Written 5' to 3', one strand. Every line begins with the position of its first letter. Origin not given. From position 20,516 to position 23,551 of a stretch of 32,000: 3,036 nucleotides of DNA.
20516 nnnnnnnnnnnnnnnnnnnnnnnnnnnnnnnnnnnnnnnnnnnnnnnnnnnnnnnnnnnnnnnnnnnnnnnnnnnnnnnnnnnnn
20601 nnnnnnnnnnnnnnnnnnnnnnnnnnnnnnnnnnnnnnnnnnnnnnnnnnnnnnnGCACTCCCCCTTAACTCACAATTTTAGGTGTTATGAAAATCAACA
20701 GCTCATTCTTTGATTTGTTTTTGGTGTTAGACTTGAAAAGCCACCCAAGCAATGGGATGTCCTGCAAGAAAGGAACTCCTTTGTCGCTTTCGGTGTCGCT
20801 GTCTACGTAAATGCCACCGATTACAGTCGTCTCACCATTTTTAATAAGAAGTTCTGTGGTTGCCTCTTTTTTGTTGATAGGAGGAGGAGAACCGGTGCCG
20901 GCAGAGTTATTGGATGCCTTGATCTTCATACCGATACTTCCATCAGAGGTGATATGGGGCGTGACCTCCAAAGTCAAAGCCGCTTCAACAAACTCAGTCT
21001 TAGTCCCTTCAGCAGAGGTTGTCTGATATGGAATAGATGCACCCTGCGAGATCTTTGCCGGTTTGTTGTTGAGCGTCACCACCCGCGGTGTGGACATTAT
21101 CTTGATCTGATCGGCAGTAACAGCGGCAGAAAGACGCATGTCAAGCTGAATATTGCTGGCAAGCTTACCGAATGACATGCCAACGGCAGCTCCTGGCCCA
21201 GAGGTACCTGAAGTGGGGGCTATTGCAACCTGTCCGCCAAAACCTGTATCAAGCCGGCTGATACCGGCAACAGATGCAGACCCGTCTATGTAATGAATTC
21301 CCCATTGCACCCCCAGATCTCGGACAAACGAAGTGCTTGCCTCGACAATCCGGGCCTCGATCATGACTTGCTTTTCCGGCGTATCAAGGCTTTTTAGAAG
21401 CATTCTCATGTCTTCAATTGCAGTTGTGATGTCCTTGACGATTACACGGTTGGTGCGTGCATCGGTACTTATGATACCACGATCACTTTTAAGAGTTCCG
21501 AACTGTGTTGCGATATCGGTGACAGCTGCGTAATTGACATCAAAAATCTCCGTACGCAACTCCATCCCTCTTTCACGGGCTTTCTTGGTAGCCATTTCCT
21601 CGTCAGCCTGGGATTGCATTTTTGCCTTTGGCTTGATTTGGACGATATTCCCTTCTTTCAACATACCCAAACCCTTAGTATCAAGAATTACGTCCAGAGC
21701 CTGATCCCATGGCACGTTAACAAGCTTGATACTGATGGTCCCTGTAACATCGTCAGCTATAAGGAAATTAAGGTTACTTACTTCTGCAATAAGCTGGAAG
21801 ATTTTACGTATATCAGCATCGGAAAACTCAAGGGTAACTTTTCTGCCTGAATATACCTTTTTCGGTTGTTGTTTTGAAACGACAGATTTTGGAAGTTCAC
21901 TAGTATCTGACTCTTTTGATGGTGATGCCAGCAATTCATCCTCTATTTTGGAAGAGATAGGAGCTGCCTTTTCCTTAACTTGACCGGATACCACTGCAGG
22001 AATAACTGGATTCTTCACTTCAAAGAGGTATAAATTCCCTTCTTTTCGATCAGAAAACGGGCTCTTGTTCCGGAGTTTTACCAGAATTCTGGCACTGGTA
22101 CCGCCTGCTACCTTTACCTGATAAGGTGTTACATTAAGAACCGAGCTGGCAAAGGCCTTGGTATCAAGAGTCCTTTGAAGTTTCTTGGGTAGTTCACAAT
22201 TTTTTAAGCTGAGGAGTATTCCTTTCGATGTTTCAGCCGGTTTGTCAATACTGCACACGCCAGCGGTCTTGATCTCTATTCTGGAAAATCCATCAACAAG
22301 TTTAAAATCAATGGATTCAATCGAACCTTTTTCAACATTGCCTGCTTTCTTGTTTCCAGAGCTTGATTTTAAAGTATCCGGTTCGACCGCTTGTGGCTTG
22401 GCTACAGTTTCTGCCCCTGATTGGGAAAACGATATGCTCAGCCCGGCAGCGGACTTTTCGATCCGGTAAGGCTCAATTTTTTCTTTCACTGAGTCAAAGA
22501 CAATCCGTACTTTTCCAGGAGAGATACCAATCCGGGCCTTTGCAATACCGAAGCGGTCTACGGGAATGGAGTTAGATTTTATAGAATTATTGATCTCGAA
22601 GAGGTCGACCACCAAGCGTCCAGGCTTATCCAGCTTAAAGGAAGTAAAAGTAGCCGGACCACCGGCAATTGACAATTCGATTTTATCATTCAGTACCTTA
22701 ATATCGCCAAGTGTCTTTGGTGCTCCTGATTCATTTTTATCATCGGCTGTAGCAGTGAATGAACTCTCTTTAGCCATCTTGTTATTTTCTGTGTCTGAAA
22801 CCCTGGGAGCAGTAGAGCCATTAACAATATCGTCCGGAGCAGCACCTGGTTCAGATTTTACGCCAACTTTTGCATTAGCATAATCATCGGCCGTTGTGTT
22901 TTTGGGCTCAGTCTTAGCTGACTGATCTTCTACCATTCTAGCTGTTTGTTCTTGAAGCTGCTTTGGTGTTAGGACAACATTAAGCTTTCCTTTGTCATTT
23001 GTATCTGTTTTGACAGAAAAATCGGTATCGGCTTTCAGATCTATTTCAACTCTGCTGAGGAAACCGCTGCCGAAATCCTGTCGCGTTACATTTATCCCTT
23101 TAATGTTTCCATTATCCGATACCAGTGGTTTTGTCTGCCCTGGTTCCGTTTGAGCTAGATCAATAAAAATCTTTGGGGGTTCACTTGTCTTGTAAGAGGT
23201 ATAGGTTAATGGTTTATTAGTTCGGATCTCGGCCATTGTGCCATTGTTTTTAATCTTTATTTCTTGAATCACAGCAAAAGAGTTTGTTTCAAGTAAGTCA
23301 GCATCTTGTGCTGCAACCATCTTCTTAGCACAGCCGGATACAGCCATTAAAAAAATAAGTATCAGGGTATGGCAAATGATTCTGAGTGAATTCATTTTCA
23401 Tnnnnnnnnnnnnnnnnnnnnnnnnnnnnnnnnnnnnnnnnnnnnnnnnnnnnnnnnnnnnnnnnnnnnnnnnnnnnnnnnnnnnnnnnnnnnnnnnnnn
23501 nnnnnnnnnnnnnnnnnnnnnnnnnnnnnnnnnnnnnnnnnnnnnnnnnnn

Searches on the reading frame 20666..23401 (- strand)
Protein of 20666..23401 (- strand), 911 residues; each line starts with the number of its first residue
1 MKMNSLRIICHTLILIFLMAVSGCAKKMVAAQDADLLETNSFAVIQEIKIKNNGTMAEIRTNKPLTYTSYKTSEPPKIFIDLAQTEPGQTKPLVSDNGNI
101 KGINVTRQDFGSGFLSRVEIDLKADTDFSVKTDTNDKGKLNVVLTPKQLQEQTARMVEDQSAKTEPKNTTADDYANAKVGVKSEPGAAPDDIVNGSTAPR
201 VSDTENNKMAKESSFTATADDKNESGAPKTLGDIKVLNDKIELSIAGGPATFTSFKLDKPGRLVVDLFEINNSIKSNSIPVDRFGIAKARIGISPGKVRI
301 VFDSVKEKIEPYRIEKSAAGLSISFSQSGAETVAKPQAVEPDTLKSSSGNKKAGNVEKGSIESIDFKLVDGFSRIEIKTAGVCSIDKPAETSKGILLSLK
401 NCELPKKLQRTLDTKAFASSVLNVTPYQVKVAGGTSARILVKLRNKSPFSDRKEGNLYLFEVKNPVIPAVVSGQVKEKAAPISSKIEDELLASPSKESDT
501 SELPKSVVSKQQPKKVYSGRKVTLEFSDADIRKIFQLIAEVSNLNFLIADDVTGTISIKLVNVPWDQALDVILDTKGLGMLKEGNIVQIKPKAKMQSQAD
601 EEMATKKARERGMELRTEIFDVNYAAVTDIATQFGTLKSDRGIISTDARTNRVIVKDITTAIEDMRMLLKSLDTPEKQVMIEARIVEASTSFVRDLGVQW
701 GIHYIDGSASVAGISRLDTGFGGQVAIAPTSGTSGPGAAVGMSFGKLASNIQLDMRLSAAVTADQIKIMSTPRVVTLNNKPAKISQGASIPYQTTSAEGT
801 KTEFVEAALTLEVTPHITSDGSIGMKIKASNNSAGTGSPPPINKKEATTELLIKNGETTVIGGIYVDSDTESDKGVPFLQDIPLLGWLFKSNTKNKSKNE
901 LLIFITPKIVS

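Call 7: search_protein_families(library=pfam, proteins=[window:20666-23401:-], max_evalue=0.1)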
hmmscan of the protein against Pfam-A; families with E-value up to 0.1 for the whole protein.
window:20666-23401:- (911 aa): 6 families
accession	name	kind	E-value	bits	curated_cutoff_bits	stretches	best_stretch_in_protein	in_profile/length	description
PF00263.26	Secretin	-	7.1e-49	166.1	27.5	1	762-910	4-168/169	Bacterial type II and III secretion system protein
PF11741.13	AMIN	-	5.3e-25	87.9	20.5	3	239-324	9-100/101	AMIN domain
PF03958.22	Secretin_N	-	3.7e-09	37.1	28.2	1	617-678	1-69/69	Bacterial type II/III secretion system short domain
PF07660.19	STN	-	1.2e-08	35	28.4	1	544-592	1-52/52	Secretin and TonB N terminus short domain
PF21305.2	type_II_gspD_N0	-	1e-05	25.7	27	1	524-587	1-69/71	GspD-like, N0 domain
PF15773.10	DAAP1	-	0.029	13.8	27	1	22-95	306-376/505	Dynein axonemal-associated protein 1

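Call 8: search_protein_families(library=ncbifam, proteins=[window:20666-23401:-], max_evalue=0.1)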
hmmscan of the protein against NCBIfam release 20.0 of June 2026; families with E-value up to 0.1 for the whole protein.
window:20666-23401:- (911 aa): 9 families
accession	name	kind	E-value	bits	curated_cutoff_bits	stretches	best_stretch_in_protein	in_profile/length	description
TIGR02515.1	IV_pilus_PilQ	subfamily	3.7e-139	464.4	284.35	1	519-911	1-428/428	type IV pilus secretin PilQ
NF010083.0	PRK13568.1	equivalog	3.9e-83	279.5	554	1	509-911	15-418/419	DNA uptake porin HofQ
NF007851.2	PRK10560.1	exception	3e-73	247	598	1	519-911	21-410/412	DNA uptake porin HofQ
TIGR02517.1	type_II_gspD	equivalog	5e-70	236.6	351.35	2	662-910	321-590/600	type II secretion system secretin GspD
TIGR02516.1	type_III_yscC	equivalog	7e-44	150.1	238.45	1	637-910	194-461/463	type III secretion system outer membrane ring subunit SctC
TIGR02519.1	pilus_MshL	equivalog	3.9e-32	111.4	250.2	1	652-910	9-290/290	pilus (MSHA type) biogenesis protein MshL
NF011873.0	PRK15346.1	equivalog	2.3e-25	89.2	524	1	638-898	232-482/499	EscC/YscC/HrcC family type III secretion system outer membrane ring protein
NF042912.1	Amuc_1098_fam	equivalog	5.4e-18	64.4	750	1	842-910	728-796/805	Amuc_1098 family type IV pilus outer membrane protein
NF053689.1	BamJ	equivalog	0.098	12.9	100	0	3-112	1-116/184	BamJ family beta-barrel-assembly machinery protein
